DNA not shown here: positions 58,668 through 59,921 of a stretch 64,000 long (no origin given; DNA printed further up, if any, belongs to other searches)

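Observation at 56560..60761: Four-gene operon of unrecognisable signal-peptide proteins headed by an OMP-like barrel, adjacent to ssrA: candidate novel envelope system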

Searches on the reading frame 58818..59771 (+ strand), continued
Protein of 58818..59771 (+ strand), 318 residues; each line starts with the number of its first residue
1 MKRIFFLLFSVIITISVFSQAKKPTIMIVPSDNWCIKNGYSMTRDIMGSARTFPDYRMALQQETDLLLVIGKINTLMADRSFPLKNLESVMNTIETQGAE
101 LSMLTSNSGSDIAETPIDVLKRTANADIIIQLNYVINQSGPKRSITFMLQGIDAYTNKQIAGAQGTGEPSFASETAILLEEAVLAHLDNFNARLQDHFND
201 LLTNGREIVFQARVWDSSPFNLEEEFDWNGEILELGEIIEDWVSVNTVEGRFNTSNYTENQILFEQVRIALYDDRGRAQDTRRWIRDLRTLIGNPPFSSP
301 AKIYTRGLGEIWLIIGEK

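Call 48: fold_search(model_id=the predicted structure, library=pdb)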
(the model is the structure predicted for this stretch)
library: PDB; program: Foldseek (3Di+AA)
matches with E <= 10: 796; with E <= 0.001: 1
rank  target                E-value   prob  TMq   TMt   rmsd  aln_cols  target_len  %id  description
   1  4hrv_B                9.2e-05  1.00  0.29  0.54   6.8       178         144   12  Crystal Structure of Lipoprotein GNA1162 from Neisseria meningitidis (released 2013-04-24)
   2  4hrv_A                2.8e-03  0.99  0.27  0.54   8.2       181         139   12  Crystal Structure of Lipoprotein GNA1162 from Neisseria meningitidis (released 2013-04-24)
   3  4uv2_M                4.8e-03  0.94  0.25  0.34  12.9       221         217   13  Structure of the curli transport lipoprotein CsgG in a non-lipidated, pre-pore conformation (released 2014-09-24)
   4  4uv2_P                6.1e-03  0.91  0.26  0.35  12.9       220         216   12  Structure of the curli transport lipoprotein CsgG in a non-lipidated, pre-pore conformation (released 2014-09-24)
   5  4uv2_J                6.9e-03  0.96  0.27  0.35  12.2       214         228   10  Structure of the curli transport lipoprotein CsgG in a non-lipidated, pre-pore conformation (released 2014-09-24)
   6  3bgh_B                8.2e-03  0.75  0.20  0.31  11.8       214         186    8  Crystal structure of putative neuraminyllactose-binding hemagglutinin homolog from Helicobacter pylori (released 2007-12-11)
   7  8z5n_0                8.8e-03  0.33  0.20  0.18  15.8       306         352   11  Cryo-EM structure of the LPHT ring (released 2025-10-22)
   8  2iqi_B                9.3e-03  0.96  0.26  0.41  10.3       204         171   12  Crystal structure of protein XCC0632 from Xanthomonas campestris, Pfam DUF330 (released 2006-11-07)
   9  9h80_A                9.3e-03  0.95  0.25  0.44   7.8       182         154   10  Structure of the outer membrane exopolysaccharide transporter PelBC (released 2025-06-11)
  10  5t0z_A                9.9e-03  0.97  0.26  0.47   8.9       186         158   10  PelC from Geobacter metallireducens (released 2017-03-15)
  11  4uv2_N                1.0e-02  0.97  0.28  0.36  12.0       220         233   10  Structure of the curli transport lipoprotein CsgG in a non-lipidated, pre-pore conformation (released 2014-09-24)
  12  4uv2_F                1.1e-02  0.97  0.28  0.36  12.0       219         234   10  Structure of the curli transport lipoprotein CsgG in a non-lipidated, pre-pore conformation (released 2014-09-24)
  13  2iqi_F                1.1e-02  0.91  0.25  0.39  10.9       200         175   10  Crystal structure of protein XCC0632 from Xanthomonas campestris, Pfam DUF330 (released 2006-11-07)
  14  4uv2_A                1.2e-02  0.92  0.27  0.34  12.3       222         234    9  Structure of the curli transport lipoprotein CsgG in a non-lipidated, pre-pore conformation (released 2014-09-24)
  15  4uv2_G                1.2e-02  0.89  0.25  0.32  12.4       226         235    9  Structure of the curli transport lipoprotein CsgG in a non-lipidated, pre-pore conformation (released 2014-09-24)
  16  4q6l                  1.3e-02  0.90  0.20  0.40  10.4       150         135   11  LpoB C-terminal domain from Salmonella enterica (Native) (released 2014-05-14)
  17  4uv2_B                1.3e-02  0.96  0.29  0.37  11.8       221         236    8  Structure of the curli transport lipoprotein CsgG in a non-lipidated, pre-pore conformation (released 2014-09-24)
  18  2iqi_G                1.4e-02  0.93  0.26  0.42  10.9       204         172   12  Crystal structure of protein XCC0632 from Xanthomonas campestris, Pfam DUF330 (released 2006-11-07)
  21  3w1e                  1.5e-02  0.44  0.25  0.23  15.1       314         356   10  Structure of FlgT, a flagellar basal body component protein (released 2013-04-03)
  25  4uv2_O                2.3e-02  0.90  0.28  0.38  11.7       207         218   10  Structure of the curli transport lipoprotein CsgG in a non-lipidated, pre-pore conformation (released 2014-09-24)
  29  4uv2_E                2.6e-02  0.60  0.23  0.29  13.1       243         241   10  Structure of the curli transport lipoprotein CsgG in a non-lipidated, pre-pore conformation (released 2014-09-24)
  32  2iqi_A                2.9e-02  0.82  0.25  0.40  11.0       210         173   11  Crystal structure of protein XCC0632 from Xanthomonas campestris, Pfam DUF330 (released 2006-11-07)
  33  5t11_B                3.1e-02  0.94  0.26  0.51   7.4       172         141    9  PelC L103M dodecamer from Paraburkholderia phytofirmans, space group C2 (released 2017-03-15)
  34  5t0z_B                3.1e-02  0.92  0.26  0.47   8.7       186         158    9  PelC from Geobacter metallireducens (released 2017-03-15)
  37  5t0z_D                3.5e-02  0.92  0.26  0.47   9.0       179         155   10  PelC from Geobacter metallireducens (released 2017-03-15)
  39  5t0z_C                3.7e-02  0.82  0.25  0.43   8.9       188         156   11  PelC from Geobacter metallireducens (released 2017-03-15)
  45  4uv2_D                4.4e-02  0.57  0.24  0.30  12.5       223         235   10  Structure of the curli transport lipoprotein CsgG in a non-lipidated, pre-pore conformation (released 2014-09-24)
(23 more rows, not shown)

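Call 65: search_protein_families(library=phrogs, proteins=[window:58818-59771:+], max_evalue=0.01)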
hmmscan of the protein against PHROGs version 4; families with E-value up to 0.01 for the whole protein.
window:58818-59771:+ (318 aa): 0 families

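Call 67: search_dna_similar(query=window:58818-59771:+, collection=plasmids, mode=protein, max_evalue=0.001, max_rows=15)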
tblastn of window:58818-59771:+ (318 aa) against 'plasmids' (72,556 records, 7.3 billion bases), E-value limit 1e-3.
No match.

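Call 68: search_dna_similar(query=window:58818-59771:+, collection=phages, mode=protein, max_evalue=0.001, max_rows=10)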
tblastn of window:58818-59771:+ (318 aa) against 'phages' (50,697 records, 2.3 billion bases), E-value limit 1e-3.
Records with a match: 1; places in all: 1; records where one place covers at least 80% of the query: 1.
Best place of each record, by identity: <60% 1.
By first word of the organism name: Bacteriophage 1.
By host as written in the record: - 1.
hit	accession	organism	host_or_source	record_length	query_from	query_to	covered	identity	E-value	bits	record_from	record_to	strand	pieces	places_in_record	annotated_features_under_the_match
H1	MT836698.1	Bacteriophage sp.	human fecal samples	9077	1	318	100%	45.0%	1e-84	283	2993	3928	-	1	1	record has no annotation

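Call 69: get_annotated_region(hit=H1, flank=6000)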
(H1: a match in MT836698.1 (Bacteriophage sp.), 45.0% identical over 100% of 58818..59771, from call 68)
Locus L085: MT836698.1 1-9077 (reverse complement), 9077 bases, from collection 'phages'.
description: UNVERIFIED: Bacteriophage sp. clone scaffold_2857 genomic sequence.
organism: Bacteriophage sp. (NCBI taxid 38018)
taxonomy: Viruses
host: -; source: human fecal samples; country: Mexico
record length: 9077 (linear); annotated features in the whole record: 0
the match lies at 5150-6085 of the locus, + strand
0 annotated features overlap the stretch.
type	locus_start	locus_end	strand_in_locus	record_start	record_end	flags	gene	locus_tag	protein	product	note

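Call 74: search_protein_families(library=pfam, proteins=[L085:568-2307:+, L085:2324-3553:+, L085:3569-4033:+, L085:4050-4625:+, L085:4640-5119:+, L085:6101-7072:+, L085:7292-8635:-], max_evalue=0.1)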
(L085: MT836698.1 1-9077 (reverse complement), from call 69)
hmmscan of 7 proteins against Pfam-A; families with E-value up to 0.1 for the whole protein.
L085:568-2307:+ (580 aa): 1 family
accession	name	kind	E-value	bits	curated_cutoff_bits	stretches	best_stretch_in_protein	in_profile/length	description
PF14903.11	WG_beta_rep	-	1.6e-36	124.4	25.6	5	34-66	2-34/35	WG containing repeat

L085:2324-3553:+ (410 aa): 0 families

L085:3569-4033:+ (155 aa): 0 families

L085:4050-4625:+ (192 aa): 1 family
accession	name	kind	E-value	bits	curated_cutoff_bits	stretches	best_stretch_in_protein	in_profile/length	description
PF03349.22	Toluene_X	-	0.011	14.7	29.7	1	60-123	131-188/421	Outer membrane protein transport protein (OMPP1/FadL/TodX)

L085:4640-5119:+ (160 aa): 0 families

L085:6101-7072:+ (324 aa): 1 family
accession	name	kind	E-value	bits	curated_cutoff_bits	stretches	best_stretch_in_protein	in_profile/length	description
PF09920.14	DUF2150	-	0.058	13.8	28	0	153-187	105-141/189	Uncharacterized protein conserved in archaea (DUF2150)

L085:7292-8635:- (447 aa): 7 families
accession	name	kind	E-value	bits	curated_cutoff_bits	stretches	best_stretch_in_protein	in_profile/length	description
PF13173.12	AAA_14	-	9.5e-23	81.1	27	1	25-157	3-128/129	AAA domain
PF13635.12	DUF4143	-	2.7e-14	53.7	28.1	1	233-399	8-160/160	Domain of unknown function (DUF4143)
PF13401.12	AAA_22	-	0.0022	18.8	27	1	22-114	3-104/130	AAA domain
PF05621.17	TniB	-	0.024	14.5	22.4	1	15-48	27-59/189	Bacterial TniB protein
PF16277.11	DUF4926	-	0.028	14.3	29.1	0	375-389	29-43/57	Domain of unknown function (DUF4926)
PF01637.24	ATPase_2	-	0.034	14.4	33.2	0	20-59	16-55/225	ATPase domain predominantly from Archaea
PF13191.12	AAA_16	-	0.077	13.9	32.6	0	22-59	21-58/167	AAA ATPase domain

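Call 85: find_related_loci(query=A2, collection=viral_contigs, flank=8000)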
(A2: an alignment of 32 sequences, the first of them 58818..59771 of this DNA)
Query A2 (318 aa) in viral_contigs; peptide patterns used: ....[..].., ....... (x = any residue, [..] = any of these).
37 stretches matched a pattern, but none encodes a relative of the query by tblastn (E <= 1e-3).

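Call 91: list_cluster_members(proteins=[L085:5135-6085:+, L085:2324-3553:+, L085:4050-4625:+, L085:6101-7072:+])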
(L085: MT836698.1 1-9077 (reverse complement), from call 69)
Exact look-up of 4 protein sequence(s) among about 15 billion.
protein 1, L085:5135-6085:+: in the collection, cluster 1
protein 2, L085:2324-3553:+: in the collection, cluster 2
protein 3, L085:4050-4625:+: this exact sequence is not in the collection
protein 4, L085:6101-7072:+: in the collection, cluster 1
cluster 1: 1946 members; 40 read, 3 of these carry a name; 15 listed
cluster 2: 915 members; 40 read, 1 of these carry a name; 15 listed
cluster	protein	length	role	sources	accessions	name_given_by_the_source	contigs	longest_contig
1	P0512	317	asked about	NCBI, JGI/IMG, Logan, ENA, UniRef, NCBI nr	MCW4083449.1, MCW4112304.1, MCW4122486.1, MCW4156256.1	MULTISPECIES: DUF6175 family protein [Segatella] | hypothetical protein | DUF6175 family protein n=1 Tax=Segatella copri TaxID=165179 RepID=A0A3R6CFH8_9BACT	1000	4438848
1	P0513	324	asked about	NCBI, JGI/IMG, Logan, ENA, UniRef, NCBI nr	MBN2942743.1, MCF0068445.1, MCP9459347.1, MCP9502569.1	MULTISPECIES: hypothetical protein [Segatella] | hypothetical protein | Uncharacterized protein n=1 Tax=Segatella copri TaxID=165179 RepID=A0AAW5I7M0_9BACT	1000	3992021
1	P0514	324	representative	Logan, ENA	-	-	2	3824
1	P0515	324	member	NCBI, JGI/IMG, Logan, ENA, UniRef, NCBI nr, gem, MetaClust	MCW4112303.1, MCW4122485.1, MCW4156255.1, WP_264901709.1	hypothetical protein [Segatella copri] | Uncharacterized protein n=1 Tax=Segatella copri TaxID=165179 RepID=A0AAW5US43_9BACT | \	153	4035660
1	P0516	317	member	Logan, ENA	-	-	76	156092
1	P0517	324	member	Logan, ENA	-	-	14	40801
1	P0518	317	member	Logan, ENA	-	-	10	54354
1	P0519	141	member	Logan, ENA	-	-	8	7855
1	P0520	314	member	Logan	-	-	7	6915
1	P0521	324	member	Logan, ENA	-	-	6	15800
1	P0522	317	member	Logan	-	-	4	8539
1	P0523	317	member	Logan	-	-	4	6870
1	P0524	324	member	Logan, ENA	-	-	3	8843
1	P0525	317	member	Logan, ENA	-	-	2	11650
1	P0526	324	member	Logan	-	-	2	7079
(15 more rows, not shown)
